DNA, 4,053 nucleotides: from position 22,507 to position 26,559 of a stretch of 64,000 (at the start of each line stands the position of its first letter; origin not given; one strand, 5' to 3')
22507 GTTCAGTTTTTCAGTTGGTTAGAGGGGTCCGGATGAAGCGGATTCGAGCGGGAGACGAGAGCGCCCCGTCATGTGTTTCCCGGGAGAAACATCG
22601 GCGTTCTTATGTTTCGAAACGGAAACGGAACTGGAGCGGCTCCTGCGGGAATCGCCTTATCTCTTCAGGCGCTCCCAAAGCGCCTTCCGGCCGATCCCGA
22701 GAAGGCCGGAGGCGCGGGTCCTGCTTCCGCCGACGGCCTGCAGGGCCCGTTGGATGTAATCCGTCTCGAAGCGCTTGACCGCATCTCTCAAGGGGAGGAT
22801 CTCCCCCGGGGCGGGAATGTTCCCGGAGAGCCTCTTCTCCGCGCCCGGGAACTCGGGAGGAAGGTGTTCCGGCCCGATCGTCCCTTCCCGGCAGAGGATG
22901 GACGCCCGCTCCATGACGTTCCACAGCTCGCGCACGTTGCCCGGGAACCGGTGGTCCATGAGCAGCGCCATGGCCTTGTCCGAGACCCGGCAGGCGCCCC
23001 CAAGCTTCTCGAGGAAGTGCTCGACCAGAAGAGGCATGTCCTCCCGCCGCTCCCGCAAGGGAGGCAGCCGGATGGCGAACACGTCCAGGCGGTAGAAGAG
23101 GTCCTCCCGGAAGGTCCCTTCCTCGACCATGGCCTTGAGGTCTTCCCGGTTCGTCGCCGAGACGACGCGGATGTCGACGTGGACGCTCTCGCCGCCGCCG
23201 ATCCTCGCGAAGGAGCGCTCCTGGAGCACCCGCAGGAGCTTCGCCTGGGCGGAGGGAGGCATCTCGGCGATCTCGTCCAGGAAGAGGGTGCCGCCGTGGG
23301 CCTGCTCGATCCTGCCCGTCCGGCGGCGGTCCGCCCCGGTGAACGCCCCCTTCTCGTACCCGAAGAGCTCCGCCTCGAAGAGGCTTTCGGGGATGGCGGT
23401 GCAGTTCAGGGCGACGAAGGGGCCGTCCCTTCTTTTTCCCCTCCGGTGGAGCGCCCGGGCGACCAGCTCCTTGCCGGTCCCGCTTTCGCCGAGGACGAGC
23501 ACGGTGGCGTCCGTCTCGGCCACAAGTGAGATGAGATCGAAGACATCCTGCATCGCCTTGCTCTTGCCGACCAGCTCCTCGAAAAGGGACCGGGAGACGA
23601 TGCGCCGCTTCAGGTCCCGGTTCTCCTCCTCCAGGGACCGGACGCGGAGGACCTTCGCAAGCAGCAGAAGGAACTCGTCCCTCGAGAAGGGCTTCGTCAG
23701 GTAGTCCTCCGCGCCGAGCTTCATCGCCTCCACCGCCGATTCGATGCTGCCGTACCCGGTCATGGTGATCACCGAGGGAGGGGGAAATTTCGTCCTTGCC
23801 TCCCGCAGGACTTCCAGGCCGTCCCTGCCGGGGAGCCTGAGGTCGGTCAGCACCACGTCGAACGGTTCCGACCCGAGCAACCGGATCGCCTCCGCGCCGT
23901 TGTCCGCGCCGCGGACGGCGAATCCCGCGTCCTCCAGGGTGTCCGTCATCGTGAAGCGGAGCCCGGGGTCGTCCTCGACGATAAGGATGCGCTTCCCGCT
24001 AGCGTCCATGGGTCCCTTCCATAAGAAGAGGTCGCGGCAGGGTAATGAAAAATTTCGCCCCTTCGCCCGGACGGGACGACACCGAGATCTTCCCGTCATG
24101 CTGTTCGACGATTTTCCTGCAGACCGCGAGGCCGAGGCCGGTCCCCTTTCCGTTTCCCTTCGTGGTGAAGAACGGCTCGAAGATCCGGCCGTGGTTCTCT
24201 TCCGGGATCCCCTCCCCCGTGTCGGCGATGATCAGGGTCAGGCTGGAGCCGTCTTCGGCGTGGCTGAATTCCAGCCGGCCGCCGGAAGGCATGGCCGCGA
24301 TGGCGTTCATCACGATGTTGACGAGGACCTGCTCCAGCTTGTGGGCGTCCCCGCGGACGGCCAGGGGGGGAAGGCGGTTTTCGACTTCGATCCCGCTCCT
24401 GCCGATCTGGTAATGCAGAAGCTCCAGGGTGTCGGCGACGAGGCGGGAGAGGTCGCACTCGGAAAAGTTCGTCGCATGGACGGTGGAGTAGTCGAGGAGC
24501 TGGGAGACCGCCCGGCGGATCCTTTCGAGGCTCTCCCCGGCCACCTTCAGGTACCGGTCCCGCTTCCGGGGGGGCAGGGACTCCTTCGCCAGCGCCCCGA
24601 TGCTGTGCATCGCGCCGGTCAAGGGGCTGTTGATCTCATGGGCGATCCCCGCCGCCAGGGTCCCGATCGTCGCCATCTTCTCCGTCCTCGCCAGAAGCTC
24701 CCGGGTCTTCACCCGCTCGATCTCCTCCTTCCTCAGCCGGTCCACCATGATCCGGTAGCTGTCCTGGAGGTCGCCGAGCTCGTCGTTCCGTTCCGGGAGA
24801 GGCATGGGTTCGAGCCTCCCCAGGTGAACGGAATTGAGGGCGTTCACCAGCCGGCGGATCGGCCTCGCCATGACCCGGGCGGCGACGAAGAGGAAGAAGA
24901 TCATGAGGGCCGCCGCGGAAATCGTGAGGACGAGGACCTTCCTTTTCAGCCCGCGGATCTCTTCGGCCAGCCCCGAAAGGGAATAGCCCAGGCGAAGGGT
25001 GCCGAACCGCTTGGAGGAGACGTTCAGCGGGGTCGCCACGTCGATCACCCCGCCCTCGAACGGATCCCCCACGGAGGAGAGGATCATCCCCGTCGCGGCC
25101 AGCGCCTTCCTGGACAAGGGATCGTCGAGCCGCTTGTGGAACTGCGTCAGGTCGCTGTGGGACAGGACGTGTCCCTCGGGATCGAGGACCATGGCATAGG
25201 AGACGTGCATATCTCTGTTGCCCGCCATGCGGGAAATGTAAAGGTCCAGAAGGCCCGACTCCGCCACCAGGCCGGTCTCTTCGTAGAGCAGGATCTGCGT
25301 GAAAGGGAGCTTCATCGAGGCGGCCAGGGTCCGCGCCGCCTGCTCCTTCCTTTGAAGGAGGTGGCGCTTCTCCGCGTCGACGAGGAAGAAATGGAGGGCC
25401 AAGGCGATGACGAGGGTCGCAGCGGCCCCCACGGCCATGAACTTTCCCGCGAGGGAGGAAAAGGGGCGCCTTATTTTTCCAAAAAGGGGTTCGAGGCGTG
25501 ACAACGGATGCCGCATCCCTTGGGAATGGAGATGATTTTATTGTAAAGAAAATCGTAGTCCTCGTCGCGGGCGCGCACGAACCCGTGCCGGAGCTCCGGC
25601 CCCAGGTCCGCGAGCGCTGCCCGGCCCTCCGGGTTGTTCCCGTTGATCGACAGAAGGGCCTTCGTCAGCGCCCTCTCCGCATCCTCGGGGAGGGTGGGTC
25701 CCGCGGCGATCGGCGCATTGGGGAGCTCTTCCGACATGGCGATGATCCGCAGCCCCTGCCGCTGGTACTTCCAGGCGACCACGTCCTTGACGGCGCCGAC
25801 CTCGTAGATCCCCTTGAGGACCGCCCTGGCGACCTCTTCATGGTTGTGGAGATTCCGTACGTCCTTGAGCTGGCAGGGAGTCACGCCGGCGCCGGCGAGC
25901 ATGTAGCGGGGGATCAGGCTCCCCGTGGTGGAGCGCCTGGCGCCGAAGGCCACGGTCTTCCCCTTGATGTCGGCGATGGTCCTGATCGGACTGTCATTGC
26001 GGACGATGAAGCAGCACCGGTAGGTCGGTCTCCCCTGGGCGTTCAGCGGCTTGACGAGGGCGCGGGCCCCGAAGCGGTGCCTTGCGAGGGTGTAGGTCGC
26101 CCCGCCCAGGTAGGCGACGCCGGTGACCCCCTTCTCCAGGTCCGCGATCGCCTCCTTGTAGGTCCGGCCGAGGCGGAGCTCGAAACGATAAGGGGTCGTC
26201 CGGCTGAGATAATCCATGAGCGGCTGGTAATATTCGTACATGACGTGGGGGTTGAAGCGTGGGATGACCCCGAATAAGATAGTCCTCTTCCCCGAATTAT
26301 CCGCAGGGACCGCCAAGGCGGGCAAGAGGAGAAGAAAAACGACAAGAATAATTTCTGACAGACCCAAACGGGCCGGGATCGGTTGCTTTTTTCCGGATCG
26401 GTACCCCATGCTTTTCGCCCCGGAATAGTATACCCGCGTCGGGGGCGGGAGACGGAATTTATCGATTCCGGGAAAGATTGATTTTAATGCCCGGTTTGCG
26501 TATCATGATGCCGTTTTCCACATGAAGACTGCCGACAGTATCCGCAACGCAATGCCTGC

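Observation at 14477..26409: Two different outer-membrane porin-cytochrome conduits in tandem (MtrAB/PioAB-type followed by Geobacter Pcc-type) under a PBP-HK-sigma-54 regulator triad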

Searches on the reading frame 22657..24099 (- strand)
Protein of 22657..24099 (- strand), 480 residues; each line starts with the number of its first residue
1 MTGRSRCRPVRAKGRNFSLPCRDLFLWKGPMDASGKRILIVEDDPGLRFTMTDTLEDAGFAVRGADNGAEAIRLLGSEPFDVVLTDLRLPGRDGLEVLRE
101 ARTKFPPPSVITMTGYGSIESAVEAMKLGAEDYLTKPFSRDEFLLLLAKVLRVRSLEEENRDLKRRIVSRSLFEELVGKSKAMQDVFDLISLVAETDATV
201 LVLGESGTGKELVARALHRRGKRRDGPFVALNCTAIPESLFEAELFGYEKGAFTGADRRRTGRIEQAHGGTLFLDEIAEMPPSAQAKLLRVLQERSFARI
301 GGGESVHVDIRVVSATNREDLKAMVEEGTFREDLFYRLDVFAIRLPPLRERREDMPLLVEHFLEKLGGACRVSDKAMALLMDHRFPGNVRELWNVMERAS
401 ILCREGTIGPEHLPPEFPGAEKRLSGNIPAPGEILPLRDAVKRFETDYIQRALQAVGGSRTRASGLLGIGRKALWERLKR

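Call 4: search_protein_families(library=pfam, proteins=[window:22657-24099:-], max_evalue=0.01)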
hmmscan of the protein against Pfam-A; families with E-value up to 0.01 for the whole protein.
window:22657-24099:- (480 aa): 11 families
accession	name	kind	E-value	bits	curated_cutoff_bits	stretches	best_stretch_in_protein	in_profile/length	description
PF00158.32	Sigma54_activat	-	9.2e-72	240.6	20.2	1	176-343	1-167/168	Sigma-54 interaction domain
PF00072.30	Response_reg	-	1.6e-29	102.7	30.2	1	38-144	1-107/111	Response regulator receiver domain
PF14532.12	Sigma54_activ_2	-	1.1e-23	84.5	25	1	177-348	1-138/138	Sigma-54 interaction domain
PF25601.1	AAA_lid_14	-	8.4e-23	80.4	27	1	349-421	1-78/87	AAA+ ATPase lid domain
PF02954.25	HTH_8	-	1.5e-10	41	22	1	442-480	3-41/42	Bacterial regulatory protein, Fis family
PF07728.20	AAA_5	-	8.3e-10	39.3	22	1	200-320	2-125/139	AAA domain (dynein-related subfamily)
PF01078.27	Mg_chelatase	-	1.4e-05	25.1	20.3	1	255-293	93-131/207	Magnesium chelatase, subunit ChlI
PF13191.12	AAA_16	-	4.8e-05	24.3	32.6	1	175-295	1-123/167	AAA ATPase domain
PF20030.5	bpMoxR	-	0.00024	20.7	27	1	169-317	7-145/205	MoxR domain in the MoxR-vWA-beta-propeller ternary systems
PF00004.35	AAA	-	0.0019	19.1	21.2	1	200-320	1-112/131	ATPase family associated with various cellular activities (AAA)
PF07724.20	AAA_2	-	0.0053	17.2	27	1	198-294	4-101/166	AAA domain (Cdc48 subfamily)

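Call 5: search_protein_families(library=ncbifam, proteins=[window:22657-24099:-], max_evalue=0.01)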
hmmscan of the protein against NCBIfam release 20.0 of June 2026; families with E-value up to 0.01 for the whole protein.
window:22657-24099:- (480 aa): 117 families (the best 25 are shown)
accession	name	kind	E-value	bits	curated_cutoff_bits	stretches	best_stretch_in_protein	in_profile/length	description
NF008469.0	PRK11361.1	equivalog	2.6e-139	464.9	714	1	35-478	4-451/461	acetoacetate metabolism transcriptional regulator AtoC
TIGR01818.1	ntrC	equivalog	9.1e-131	436.8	558.6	1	38-479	1-461/463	nitrogen regulation protein NR(I)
TIGR02915.1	PEP_resp_reg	equivalog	1.5e-118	396.5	502.6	1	38-479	1-440/445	PEP-CTERM-box response regulator transcription factor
NF051870.1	NAssimRespRegNtrX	equivalog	1.7e-113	379.9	600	1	37-479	3-448/452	nitrogen assimilation response regulator NtrX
NF007689.0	PRK10365.1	equivalog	4.5e-110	368.4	760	1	37-480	7-441/441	sigma-54-dependent response regulator transcription factor ZraR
TIGR01817.1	nifA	equivalog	9.3e-106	354.7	528.85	1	170-413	192-438/534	nif-specific transcriptional activator NifA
NF041552.1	TF_PrdR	equivalog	7.7e-104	348.1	795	1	168-479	261-574/577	sigma-54 dependent transcriptional regulator PrdR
NF008176.1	PRK10923.1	equivalog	8.5e-104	347.7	620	1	37-418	5-386/469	nitrogen regulation protein NR(I)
NF041946.1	LuxO_transreg_Vib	equivalog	2.7e-98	329.7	800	1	55-418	16-381/463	quorum-sensing sigma-54 dependent transcriptional regulator LuxO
NF011695.0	PRK15115.1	equivalog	5.1e-97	325.4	763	1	36-478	7-433/445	two-component system response regulator GlrR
NF049963.1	RespRegFlgRCampy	domain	3.7e-95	319.3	750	1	38-479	3-425/429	fla regulon two-component system response regulator FlgR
TIGR02329.1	propionate_PrpR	equivalog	3.8e-93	312.9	499.2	1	161-479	199-525/526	propionate catabolism operon regulatory protein PrpR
NF038308.1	RNA_repair_RtcR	equivalog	1.8e-92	310.9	650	1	119-475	123-505/530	RNA repair transcriptional activator RtcR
NF003451.0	PRK05022.1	equivalog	5.2e-92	309.2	476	1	152-475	164-502/512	nitric oxide reductase transcriptional regulator NorR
NF050807.1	TransRegFlbDCaul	equivalog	1.1e-91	307.9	750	1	52-479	17-436/454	sigma-54-dependent transcriptional regulator FlbD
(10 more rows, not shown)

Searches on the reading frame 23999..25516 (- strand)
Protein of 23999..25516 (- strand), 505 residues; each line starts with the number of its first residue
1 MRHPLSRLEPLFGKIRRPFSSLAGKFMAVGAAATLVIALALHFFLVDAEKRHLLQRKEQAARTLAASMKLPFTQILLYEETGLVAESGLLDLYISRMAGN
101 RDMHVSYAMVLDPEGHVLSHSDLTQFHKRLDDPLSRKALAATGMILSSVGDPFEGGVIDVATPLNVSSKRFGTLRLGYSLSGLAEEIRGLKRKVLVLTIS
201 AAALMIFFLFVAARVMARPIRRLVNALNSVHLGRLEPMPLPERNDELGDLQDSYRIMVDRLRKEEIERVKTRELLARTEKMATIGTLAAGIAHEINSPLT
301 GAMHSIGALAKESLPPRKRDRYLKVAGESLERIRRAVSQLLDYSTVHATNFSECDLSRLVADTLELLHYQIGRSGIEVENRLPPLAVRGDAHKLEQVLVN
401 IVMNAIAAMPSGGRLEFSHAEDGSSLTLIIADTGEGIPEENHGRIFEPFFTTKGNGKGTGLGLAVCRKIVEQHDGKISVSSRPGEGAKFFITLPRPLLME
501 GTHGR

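Call 4: search_protein_families(library=pfam, proteins=[window:23999-25516:-], max_evalue=0.01)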
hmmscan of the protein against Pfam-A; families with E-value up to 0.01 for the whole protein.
window:23999-25516:- (505 aa): 6 families
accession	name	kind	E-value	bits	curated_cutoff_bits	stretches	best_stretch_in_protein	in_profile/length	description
PF02518.31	HATPase_c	-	5.5e-29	101.3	26.4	1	389-496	1-110/111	Histidine kinase-, DNA gyrase B-, and HSP90-like ATPase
PF00512.31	HisKA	-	1.5e-10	41.4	26.9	1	285-346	3-63/66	His Kinase A (phospho-acceptor) domain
PF17203.10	sCache_3_2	-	2.1e-09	38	28.4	1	50-190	3-138/140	Single cache domain 3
PF00672.30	HAMP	-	7.2e-08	33.1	25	1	212-262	2-52/53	HAMP domain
PF14501.12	HATPase_c_5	-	0.00028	21.2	22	1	393-481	5-90/102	GHKL domain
PF10090.15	HPTransfase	-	0.0099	16.1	22.9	0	396-435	34-73/123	Histidine phosphotransferase C-terminal domain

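Call 5: search_protein_families(library=ncbifam, proteins=[window:23999-25516:-], max_evalue=0.01)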
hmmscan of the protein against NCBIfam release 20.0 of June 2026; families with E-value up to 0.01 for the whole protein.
window:23999-25516:- (505 aa): 84 families (the best 25 are shown)
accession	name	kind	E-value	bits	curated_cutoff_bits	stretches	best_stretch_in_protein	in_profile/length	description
NF008468.0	PRK11360.1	equivalog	4.4e-61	207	646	1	267-495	379-608/616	two-component system sensor histidine kinase AtoS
NF007688.0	PRK10364.1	equivalog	7.6e-52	176.6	479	1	270-495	226-451/460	two-component system sensor histidine kinase ZraS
NF010411.0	PRK13837.1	equivalog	5.8e-49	166.8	647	1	260-495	426-675/828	two-component system VirA-like sensor kinase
NF052574.1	HisKinEspCMyxo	equivalog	6.9e-45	153.5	1200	1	274-495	404-637/785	serine histidine kinase EspC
NF008312.0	PRK11100.1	equivalog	1.7e-41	142.5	356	1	156-495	146-474/477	two-component system sensor histidine kinase CreC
NF038348.1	T2SS_HK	subfamily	3.2e-41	141.4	450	2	331-494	409-572/574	histidine kinase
NF046020.1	HisKinCckABruc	equivalog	1.2e-37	129.3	1000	1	270-496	466-708/868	cell cycle histidine kinase CckA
TIGR02956.1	TMAO_torS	equivalog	1.7e-37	129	676.5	1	259-494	441-681/967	TMAO reductase system sensor histidine kinase/response regulator TorS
NF053867.1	SprKinKinDBac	equivalog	7.9e-37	126.8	775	1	278-494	280-496/500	sporulation kinase KinD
NF033092.0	HK_WalK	equivalog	8.4e-37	127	725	2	289-494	377-593/594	cell wall metabolism sensor histidine kinase WalK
NF046044.1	PnpS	equivalog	1.8e-36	126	400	1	289-494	175-390/390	two-component system histidine kinase PnpS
NF058527.1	HistKinChvGCaul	equivalog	5.9e-34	117.7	740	1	157-494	194-532/535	two-component sensor histidine kinase ChvG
NF011874.0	PRK15347.1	equivalog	1.6e-33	115.8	852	1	183-494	287-613/921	two component system sensor kinase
NF006800.0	PRK09303.1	equivalog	1.8e-33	116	342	1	278-494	145-376/383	histidine kinase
NF040691.1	MtrAB_MtrB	equivalog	7.6e-31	107.7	450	1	24-495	7-492/507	MtrAB system histidine kinase MtrB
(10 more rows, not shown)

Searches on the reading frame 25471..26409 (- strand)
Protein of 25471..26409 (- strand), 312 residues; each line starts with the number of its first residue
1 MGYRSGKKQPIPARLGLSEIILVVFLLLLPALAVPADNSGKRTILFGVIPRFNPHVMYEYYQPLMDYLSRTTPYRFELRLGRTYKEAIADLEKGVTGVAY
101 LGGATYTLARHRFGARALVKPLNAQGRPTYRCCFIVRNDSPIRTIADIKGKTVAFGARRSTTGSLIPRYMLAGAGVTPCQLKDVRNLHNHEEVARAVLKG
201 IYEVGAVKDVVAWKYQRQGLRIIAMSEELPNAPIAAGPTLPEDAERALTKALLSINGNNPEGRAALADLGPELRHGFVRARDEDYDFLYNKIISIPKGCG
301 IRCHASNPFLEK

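Call 4: search_protein_families(library=pfam, proteins=[window:25471-26409:-], max_evalue=0.01)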
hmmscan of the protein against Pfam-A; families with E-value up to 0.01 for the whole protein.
window:25471-26409:- (312 aa): 4 families
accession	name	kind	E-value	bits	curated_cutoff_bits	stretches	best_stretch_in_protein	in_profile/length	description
PF12974.12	Phosphonate-bd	-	4.6e-66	223.1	27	1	46-285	1-242/242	ABC transporter, phosphonate, periplasmic substrate-binding protein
PF09084.16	NMT1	-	0.00031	21.1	20.5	1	133-200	76-139/216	NMT1/THI5 like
PF12727.12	PBP_like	-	0.00082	19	27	1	135-207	74-150/193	PBP superfamily domain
PF16868.10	NMT1_3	-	0.0039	17.3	27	1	134-191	95-151/289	NMT1-like family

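Call 5: search_protein_families(library=ncbifam, proteins=[window:25471-26409:-], max_evalue=0.01)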
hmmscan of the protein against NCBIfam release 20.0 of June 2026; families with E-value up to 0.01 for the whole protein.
window:25471-26409:- (312 aa): 7 families
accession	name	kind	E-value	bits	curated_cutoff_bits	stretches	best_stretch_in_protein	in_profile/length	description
TIGR03431.1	PhnD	equivalog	3.4e-37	128.4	261.1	1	24-287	7-278/288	phosphonate ABC transporter substrate-binding protein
TIGR01098.1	3A0109s03R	subfamily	3.8e-37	128.2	112.05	1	26-254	16-252/253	phosphate/phosphite/phosphonate ABC transporter substrate-binding protein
TIGR04553.1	ABC_peri_selen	hypoth_equivalog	1.2e-21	77.3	250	1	44-288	2-255/266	putative selenate ABC transporter substrate-binding protein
NF049985.1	SBP_like_Rv1680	exception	5.3e-08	32.9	400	1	62-290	19-257/268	Rv1680 family SBP-like protein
TIGR02122.1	TRAP_TAXI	subfamily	1.2e-07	31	84.35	1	131-192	121-182/320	TAXI family TRAP transporter solute-binding subunit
NF008588.0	PRK11553.1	subfamily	0.00033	19.7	299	1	134-197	113-171/319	aliphatic sulfonate ABC transporter substrate-binding protein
TIGR01728.1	SsuA_fam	subfamily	0.00078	18.7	163.5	1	135-192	88-140/290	aliphatic sulfonate ABC transporter substrate-binding protein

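Call 41: search_solved_structures(query=window:25471-26409:-, max_evalue=0.001)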
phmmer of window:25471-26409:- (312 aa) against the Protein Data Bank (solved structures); distinct sequences matched with E-value up to 0.001: 16.
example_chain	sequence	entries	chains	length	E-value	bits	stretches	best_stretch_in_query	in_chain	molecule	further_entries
5o2j_A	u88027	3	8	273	1.7e-16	63.7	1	46-245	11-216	Probable phosphite transport system-binding protein PtxB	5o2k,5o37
6x6b_A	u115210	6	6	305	3.3e-14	56.2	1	51-288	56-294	ArrX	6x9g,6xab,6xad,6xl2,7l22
7s6g_A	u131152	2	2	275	1.9e-13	53.7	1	45-213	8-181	Phosphonate ABC type transporter/ substrate binding component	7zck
6x8w_A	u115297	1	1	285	4.8e-13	52.3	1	51-288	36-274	ArrX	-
5lv1_A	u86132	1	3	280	1.7e-12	50.5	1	44-257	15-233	PtxB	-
6ght_A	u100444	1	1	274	6.8e-12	48.6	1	39-288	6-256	Probable phosphite transport system-binding protein HtxB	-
6esv_A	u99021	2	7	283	2.3e-11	46.8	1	43-288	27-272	Putative periplasmic phosphite-binding-like protein (Pbl) PtxB-like protein designated Aio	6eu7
6esk_A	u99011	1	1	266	2.3e-11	46.8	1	43-288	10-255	Putative periplasmic phosphite-binding-like protein (Pbl) PtxB-like protein designated Aio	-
6ghq_A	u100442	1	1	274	4.5e-11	45.9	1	39-288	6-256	Probable phosphite transport system-binding protein HtxB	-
5me4_A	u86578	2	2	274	4.5e-11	45.9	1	39-288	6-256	Probable phosphite transport system-binding protein HtxB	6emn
5jvb_A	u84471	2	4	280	1.1e-10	44.7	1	44-290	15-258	Phosphonate ABC transporter, periplasmic phosphonate-binding protein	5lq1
8ed5_A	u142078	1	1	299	1.1e-10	44.6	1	45-288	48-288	Putative periplasmic phosphite-binding-like protein (Pbl) PtxB-like protein designated Aio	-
3n5l_A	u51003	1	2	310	2.5e-07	33.6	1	43-269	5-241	Binding protein component of ABC phosphonate transporter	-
3p7i_A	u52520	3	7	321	7e-07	32.1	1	42-270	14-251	PhnD, subunit of alkylphosphonate ABC transporter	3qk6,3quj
5ub3_A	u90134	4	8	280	2.3e-06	30.4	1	53-177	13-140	Phosphate-binding protein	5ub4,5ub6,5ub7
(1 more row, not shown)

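Call 64: search_protein_representatives(protein=window:25471-26409:-)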
Query: 312 residues. Proteins with E-value up to 0.001 (for the whole library): 5829; up to 1e-10: 2068; up to 1e-30: 146. The best 150 are listed.
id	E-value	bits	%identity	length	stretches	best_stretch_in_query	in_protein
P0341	1.6e-136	471.1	75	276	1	41-312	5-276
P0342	2.6e-93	329.2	77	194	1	119-312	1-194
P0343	1.9e-76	273.8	32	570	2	34-305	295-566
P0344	1.0e-73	264.8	36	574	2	38-306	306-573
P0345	9.7e-69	248.5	46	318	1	41-305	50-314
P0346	1.3e-67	244.7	42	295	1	19-304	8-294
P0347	3.9e-67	243.2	42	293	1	20-304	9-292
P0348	3.1e-63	230.4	42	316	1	31-308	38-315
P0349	2.5e-62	227.4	56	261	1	31-237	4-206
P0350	3.9e-61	223.5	39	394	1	37-305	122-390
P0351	2.5e-58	214.2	31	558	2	18-295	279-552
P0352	2.9e-58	214.1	42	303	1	39-305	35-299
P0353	5.1e-57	210.0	40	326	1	44-291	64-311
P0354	5.3e-57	209.9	40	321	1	36-307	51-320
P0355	2.2e-56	207.9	44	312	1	40-289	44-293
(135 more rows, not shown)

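Call 83: list_cluster_members(proteins=[window:25471-26409:-, window:23999-25516:-, window:22657-24009:-, window:21434-22333:-, window:18950-21394:-, window:17214-18425:-, window:16440-17201:-, window:14477-16420:-])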
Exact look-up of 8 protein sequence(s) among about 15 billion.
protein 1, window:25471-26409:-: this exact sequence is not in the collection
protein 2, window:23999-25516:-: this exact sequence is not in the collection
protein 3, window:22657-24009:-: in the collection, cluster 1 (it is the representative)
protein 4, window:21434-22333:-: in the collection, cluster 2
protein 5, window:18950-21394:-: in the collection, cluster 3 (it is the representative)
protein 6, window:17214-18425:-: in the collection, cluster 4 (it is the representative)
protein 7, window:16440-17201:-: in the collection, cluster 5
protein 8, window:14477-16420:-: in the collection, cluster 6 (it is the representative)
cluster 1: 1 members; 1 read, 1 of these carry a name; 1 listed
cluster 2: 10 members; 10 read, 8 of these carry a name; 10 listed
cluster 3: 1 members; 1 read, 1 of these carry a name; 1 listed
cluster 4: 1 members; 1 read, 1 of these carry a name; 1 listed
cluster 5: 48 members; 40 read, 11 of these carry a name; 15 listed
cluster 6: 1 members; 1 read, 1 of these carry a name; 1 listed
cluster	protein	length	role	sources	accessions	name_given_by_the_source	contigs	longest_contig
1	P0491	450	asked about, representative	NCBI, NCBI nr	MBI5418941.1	MAG: sigma-54-dependent Fis family transcriptional regulator [Deltaproteobacteria ... | sigma-54-dependent Fis family transcriptional regulator [Deltaproteobacteria bacterium]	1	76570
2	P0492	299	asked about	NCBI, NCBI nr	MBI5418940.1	MAG: DmsE family decaheme c-type cytochrome [Deltaproteobacteria bacterium] | DmsE family decaheme c-type cytochrome [Deltaproteobacteria bacterium]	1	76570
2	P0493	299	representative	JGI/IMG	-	DmsE family decaheme c-type cytochrome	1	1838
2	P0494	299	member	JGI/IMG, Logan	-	DmsE family decaheme c-type cytochrome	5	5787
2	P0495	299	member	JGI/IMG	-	DmsE family decaheme c-type cytochrome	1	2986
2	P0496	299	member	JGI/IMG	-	DmsE family decaheme c-type cytochrome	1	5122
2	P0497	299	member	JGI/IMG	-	DmsE family decaheme c-type cytochrome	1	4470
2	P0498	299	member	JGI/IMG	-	DmsE family decaheme c-type cytochrome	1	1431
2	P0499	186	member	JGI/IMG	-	DmsE family decaheme c-type cytochrome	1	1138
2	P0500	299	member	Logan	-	-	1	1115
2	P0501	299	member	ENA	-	-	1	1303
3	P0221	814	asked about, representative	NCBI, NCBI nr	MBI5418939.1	MAG: MtrB/PioB family decaheme-associated outer membrane protein [Deltaproteobacteria ... | MtrB/PioB family decaheme-associated outer membrane protein [Deltaproteobacteria ...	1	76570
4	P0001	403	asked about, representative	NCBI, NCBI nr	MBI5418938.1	MAG: hypothetical protein HZA60_02510 [Deltaproteobacteria bacterium] | hypothetical protein [Deltaproteobacteria bacterium]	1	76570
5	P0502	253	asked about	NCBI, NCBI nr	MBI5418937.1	MAG: cytochrome C [Deltaproteobacteria bacterium] | cytochrome C [Deltaproteobacteria bacterium]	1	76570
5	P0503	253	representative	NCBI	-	-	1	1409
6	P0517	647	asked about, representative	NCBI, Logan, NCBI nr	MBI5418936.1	MAG: hypothetical protein HZA60_02500 [Deltaproteobacteria bacterium] | hypothetical protein [Deltaproteobacteria bacterium]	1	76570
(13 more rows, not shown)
